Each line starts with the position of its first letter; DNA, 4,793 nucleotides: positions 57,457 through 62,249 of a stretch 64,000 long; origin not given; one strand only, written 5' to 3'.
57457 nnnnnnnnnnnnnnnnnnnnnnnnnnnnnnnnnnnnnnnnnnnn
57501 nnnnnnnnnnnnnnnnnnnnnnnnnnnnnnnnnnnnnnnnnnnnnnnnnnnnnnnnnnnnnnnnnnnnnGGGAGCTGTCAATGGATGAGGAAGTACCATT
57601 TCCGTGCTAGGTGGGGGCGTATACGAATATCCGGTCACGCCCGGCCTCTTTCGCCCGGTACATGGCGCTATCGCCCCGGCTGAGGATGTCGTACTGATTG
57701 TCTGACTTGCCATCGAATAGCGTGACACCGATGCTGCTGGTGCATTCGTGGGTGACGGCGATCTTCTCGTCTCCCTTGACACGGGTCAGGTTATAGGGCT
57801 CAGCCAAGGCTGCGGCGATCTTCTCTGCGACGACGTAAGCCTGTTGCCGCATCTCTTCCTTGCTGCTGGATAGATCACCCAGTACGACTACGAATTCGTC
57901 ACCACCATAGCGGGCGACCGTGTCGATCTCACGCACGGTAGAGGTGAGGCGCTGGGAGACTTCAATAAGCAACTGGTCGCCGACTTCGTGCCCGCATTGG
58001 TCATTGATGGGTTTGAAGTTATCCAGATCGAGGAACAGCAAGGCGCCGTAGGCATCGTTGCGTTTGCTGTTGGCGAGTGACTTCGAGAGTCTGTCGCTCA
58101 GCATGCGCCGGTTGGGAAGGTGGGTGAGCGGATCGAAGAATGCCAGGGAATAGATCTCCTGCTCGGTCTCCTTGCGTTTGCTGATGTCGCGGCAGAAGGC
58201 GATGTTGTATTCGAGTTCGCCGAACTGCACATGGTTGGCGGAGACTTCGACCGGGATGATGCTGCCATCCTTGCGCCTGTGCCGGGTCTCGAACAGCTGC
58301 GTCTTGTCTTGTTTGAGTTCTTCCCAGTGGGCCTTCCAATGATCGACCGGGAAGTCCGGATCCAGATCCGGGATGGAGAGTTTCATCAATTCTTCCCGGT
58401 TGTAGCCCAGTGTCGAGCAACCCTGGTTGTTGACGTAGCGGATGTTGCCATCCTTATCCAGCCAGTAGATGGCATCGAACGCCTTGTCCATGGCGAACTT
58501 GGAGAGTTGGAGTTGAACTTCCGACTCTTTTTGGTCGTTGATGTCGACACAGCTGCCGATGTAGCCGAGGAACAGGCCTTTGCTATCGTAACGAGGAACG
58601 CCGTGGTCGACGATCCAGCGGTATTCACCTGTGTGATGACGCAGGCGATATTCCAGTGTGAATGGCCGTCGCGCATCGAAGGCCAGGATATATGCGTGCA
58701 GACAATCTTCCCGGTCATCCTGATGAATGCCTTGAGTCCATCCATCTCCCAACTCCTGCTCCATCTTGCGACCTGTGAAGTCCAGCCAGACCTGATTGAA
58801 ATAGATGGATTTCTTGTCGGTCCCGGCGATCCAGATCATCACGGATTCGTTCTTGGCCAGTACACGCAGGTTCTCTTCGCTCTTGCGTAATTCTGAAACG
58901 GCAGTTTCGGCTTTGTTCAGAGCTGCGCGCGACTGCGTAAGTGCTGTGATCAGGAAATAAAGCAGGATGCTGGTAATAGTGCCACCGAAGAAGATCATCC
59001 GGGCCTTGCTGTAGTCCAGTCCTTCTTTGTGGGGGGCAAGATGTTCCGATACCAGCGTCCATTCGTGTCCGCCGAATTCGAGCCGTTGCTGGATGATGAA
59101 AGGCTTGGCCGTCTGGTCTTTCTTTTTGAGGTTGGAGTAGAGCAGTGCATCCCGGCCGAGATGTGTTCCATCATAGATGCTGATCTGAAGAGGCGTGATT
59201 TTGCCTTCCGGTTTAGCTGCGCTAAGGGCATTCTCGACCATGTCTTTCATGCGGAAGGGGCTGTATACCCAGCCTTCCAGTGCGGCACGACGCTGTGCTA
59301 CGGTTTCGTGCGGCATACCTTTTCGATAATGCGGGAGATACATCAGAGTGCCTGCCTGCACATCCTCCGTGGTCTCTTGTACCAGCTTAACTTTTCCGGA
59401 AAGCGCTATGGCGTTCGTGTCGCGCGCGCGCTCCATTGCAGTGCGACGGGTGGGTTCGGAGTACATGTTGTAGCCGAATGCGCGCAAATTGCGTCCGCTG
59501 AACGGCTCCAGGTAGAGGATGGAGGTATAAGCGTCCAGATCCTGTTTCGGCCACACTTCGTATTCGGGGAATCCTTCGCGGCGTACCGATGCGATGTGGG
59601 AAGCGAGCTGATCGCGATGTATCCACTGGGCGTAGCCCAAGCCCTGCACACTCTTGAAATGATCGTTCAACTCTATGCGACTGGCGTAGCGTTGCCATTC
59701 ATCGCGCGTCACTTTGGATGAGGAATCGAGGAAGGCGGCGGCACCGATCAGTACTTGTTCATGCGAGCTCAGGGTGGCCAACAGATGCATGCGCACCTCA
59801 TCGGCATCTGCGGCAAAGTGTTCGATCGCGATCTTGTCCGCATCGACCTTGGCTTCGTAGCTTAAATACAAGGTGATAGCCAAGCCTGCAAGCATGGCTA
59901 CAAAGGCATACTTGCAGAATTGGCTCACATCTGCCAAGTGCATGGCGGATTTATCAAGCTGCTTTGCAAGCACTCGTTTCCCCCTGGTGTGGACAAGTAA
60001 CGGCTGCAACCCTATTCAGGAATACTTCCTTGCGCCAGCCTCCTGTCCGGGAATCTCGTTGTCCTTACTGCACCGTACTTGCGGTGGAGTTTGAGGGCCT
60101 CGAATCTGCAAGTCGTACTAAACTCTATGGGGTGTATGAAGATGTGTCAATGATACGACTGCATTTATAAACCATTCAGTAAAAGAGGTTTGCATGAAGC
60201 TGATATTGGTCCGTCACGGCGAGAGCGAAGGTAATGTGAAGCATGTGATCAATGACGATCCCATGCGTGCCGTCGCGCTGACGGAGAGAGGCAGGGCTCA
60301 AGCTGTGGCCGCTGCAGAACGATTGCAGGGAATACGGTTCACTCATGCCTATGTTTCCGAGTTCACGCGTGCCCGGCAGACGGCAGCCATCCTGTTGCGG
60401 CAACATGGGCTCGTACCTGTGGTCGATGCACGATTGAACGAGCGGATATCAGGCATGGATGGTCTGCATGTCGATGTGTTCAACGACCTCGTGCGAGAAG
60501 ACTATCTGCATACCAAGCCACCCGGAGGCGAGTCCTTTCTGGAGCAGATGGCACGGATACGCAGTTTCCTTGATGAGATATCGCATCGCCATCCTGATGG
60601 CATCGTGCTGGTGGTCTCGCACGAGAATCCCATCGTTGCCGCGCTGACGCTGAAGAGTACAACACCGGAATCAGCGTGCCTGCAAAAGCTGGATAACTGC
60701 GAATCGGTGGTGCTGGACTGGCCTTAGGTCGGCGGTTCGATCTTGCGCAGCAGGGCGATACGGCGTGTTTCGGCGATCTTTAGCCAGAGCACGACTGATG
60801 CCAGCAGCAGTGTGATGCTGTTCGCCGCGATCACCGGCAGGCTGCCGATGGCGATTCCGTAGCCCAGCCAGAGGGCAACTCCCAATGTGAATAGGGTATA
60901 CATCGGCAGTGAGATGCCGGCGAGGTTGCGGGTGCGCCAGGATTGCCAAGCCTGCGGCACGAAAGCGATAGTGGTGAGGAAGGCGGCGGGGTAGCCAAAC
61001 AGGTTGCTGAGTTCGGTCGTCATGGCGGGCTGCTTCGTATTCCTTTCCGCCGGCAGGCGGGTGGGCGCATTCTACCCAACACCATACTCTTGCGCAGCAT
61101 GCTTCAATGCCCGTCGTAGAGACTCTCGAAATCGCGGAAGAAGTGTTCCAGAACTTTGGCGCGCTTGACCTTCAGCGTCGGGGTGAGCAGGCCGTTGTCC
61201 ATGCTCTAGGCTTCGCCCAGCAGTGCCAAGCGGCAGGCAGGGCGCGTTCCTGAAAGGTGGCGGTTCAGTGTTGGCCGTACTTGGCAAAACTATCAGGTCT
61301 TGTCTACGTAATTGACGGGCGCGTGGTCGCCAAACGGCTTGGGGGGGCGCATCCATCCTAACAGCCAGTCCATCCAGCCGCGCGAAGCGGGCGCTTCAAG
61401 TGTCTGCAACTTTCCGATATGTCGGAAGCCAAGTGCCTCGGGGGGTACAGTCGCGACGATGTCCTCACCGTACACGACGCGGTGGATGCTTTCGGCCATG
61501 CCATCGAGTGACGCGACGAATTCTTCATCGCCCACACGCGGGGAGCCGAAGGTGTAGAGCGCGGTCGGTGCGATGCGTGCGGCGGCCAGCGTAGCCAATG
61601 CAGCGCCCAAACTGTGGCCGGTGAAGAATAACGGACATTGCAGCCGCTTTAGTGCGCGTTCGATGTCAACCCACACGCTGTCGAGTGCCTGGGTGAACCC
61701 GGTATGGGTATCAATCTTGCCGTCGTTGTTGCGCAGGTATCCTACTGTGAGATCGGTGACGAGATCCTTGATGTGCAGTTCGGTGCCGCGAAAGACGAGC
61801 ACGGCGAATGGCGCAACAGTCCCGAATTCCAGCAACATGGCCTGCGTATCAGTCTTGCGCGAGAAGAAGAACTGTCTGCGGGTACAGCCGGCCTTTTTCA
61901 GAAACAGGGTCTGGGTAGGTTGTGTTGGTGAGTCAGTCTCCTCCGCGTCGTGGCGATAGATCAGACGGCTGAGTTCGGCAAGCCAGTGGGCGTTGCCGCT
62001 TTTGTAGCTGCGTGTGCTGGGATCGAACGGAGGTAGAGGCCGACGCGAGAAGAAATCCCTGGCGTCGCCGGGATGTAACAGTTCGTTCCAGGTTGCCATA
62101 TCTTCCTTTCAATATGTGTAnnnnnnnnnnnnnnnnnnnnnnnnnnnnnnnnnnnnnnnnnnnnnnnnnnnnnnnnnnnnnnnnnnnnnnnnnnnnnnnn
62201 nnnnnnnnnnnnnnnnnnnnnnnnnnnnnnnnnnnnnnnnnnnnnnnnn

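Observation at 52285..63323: Four-copy promoter plus structured leader RNA: candidate new cis-regulatory RNA class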

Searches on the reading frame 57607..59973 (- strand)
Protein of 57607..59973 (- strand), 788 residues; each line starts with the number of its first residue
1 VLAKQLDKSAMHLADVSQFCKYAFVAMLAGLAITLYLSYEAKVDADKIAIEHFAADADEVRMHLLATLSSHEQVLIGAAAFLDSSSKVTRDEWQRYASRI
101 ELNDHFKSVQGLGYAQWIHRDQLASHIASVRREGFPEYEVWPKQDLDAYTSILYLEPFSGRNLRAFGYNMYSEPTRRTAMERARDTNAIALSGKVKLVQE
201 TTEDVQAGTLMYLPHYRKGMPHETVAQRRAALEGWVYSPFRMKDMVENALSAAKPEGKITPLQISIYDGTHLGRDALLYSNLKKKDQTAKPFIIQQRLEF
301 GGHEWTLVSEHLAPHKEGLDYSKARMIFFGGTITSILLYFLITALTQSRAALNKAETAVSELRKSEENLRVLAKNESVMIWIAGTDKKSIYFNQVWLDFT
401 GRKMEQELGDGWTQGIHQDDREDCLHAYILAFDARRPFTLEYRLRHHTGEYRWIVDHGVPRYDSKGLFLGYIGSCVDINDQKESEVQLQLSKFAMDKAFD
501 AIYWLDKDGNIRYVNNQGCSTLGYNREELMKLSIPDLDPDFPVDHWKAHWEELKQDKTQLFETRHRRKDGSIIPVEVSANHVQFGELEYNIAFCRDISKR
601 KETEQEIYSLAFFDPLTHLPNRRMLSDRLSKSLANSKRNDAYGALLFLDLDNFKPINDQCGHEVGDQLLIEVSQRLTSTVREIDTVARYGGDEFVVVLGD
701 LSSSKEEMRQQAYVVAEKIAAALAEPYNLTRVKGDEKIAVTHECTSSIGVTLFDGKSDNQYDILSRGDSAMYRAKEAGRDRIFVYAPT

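Call 24: search_protein_families(library=pfam, proteins=[window:57607-59973:-], max_evalue=0.01)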
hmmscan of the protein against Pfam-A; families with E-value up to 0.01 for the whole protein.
window:57607-59973:- (788 aa): 7 families
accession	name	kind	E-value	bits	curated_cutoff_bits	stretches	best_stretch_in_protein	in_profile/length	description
PF03924.19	CHASE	-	4.7e-66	222.6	25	1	87-279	2-189/189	CHASE domain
PF00990.26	GGDEF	-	6.3e-41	140.3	23.8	1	611-781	1-161/161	Diguanylate cyclase, GGDEF domain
PF13426.13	PAS_9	-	4.1e-23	82.1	27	2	503-598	4-102/103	PAS domain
PF08447.18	PAS_3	-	2.6e-20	72.9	25.6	2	390-473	2-87/89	PAS fold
PF00989.32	PAS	-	2e-17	63.7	22.6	2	498-597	10-113/113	PAS fold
PF08448.16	PAS_4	-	1.8e-12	47.9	23.1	1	500-601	6-109/110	PAS fold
PF13188.13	PAS_8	-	1.8e-07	31.2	21.8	1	500-545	12-57/65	PAS domain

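Call 66: search_protein_families(library=ncbifam, proteins=[window:57607-59973:-], max_evalue=0.001)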
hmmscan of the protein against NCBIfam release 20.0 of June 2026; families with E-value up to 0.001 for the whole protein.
window:57607-59973:- (788 aa): 30 families (the best 25 are shown)
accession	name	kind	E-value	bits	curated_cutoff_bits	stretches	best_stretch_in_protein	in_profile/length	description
NF045675.1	PhdiestaseDibA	equivalog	3.1e-51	174.5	980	1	479-786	68-365/623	phosphodiesterase DibA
NF053781.1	cdiGMPphdstlr2612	equivalog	5.9e-51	173.3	1600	1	408-781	630-998/1268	Tlr1612 family c-di-GMP phosphodiesterase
NF007298.0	PRK09776.1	equivalog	3.4e-47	161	1135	3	611-787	684-847/1111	diguanylate cyclase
TIGR00254.1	GGDEF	domain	3.5e-41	140.7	37.4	1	610-784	4-166/168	diguanylate cyclase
NF007423.1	PRK09966.1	equivalog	3.9e-40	138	325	1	604-775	232-390/390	diguanylate cyclase DgcN/YfiN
NF007135.0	PRK09581.1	equivalog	1.3e-39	136.3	474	1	602-784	284-454/457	PleD family two-component system response regulator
NF038266.1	diguan_SiaD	equivalog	1.8e-39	135.7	290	1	602-782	85-252/252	biofilm regulation diguanylate cyclase SiaD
TIGR00229.1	sensory_box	domain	1.1e-35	122.5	22.9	2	495-607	11-126/126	PAS domain S-box protein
NF007380.0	PRK09894.1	equivalog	1.6e-33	116.4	256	1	611-785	129-287/296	diguanylate cyclase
NF051473.1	DigCycDgcsShew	equivalog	1.5e-32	113.1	400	1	605-781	129-287/291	diguanylate cyclase DgcS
NF007474.0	PRK10060.1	equivalog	2.6e-32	111.9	782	1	589-787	215-397/663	cyclic di-GMP phosphodiesterase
NF041606.1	dguan_cyc_DgcA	equivalog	4.5e-25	88.3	370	1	616-784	183-338/340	diguanylate cyclase DgcA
NF047654.1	DiguCycDgcRLepto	equivalog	3.3e-24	85.3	500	1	604-783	126-294/295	diguanylate cyclase DgcR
NF011955.1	PRK15426.1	equivalog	2.1e-22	79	408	1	610-784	397-560/564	cellulose biosynthesis regulator diguanylate cyclase DgcQ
NF008467.0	PRK11359.1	equivalog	3.9e-21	74.7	857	1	600-783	365-530/800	oxygen-sensing cyclic-di-GMP phosphodiesterase DosP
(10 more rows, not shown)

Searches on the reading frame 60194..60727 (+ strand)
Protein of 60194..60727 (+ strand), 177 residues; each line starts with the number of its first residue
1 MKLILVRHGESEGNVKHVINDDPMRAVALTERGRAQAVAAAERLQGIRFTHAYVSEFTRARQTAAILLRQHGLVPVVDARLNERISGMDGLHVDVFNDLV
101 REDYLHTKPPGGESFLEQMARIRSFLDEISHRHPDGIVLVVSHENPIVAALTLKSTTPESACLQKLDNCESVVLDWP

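Call 24: search_protein_families(library=pfam, proteins=[window:60194-60727:+], max_evalue=0.01)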
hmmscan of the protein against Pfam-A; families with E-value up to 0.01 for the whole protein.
window:60194-60727:+ (177 aa): 1 family
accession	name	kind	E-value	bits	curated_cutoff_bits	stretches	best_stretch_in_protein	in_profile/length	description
PF00300.27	His_Phos_1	-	1.2e-34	120.1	21.7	1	3-176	1-181/194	Histidine phosphatase superfamily (branch 1)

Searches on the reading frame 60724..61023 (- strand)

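Call 63: search_protein_families(library=pfam, proteins=[window:60724-61023:-], max_evalue=0.01)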
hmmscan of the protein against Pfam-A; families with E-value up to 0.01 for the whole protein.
window:60724-61023:- (99 aa): 2 families
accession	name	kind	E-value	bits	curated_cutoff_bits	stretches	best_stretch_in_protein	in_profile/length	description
PF04193.19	PQ-loop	-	7.3e-10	38.9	22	1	5-63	1-59/61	PQ loop repeat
PF03083.21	MtN3_slv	-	3.2e-05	24.3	23.7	1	22-81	19-78/87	Sugar efflux transporter for intercellular exchange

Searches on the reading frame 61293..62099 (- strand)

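Call 24: search_protein_families(library=pfam, proteins=[window:61293-62099:-], max_evalue=0.01)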
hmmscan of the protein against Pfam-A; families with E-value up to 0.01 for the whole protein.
window:61293-62099:- (268 aa): 1 family
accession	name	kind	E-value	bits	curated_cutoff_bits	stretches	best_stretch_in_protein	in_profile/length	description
PF01764.32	Lipase_3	-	2.1e-24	86.5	22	1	100-221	1-138/140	Lipase (class 3)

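Call 65: search_protein_families(library=padloc, proteins=[window:61293-62099:-], max_evalue=0.01)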
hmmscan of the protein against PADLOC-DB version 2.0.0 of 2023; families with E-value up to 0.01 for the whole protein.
window:61293-62099:- (268 aa): 0 families

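Call 66: search_protein_families(library=ncbifam, proteins=[window:61293-62099:-], max_evalue=0.001)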
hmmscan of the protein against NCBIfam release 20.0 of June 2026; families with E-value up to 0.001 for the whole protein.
window:61293-62099:- (268 aa): 0 families
